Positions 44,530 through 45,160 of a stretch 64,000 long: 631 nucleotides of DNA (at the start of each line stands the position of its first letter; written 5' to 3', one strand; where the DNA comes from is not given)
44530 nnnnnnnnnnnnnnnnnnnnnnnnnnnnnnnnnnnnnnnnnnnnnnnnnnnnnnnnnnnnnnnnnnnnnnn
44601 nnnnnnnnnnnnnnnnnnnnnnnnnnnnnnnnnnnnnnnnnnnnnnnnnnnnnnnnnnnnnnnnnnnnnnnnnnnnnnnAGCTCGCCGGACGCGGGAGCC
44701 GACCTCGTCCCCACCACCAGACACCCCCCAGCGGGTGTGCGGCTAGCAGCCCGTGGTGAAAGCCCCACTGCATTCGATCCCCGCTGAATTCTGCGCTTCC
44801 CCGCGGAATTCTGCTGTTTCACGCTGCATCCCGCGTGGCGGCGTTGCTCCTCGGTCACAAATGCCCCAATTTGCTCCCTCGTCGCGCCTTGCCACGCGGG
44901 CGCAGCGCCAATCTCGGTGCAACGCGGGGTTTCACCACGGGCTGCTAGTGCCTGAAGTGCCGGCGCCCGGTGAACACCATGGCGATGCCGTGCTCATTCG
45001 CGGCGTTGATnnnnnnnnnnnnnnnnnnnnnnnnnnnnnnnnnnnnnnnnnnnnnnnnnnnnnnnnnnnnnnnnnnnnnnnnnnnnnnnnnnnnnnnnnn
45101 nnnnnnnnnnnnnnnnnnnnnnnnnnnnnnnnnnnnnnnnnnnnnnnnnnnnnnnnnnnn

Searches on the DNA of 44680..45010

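Call 75: search_rna_families(source=window, start=44680, end=45010, threshold=evalue, max_evalue=1)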
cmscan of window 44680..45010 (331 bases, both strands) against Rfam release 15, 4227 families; matches with E-value up to 1: 1.
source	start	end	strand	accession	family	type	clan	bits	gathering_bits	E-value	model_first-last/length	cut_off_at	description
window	44816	44872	+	RF02791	CcsR1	Gene; sRNA;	-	14.5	65.3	0.49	1-83/83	no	Conserved CCUCCUCCC motif stress-induced RNA 1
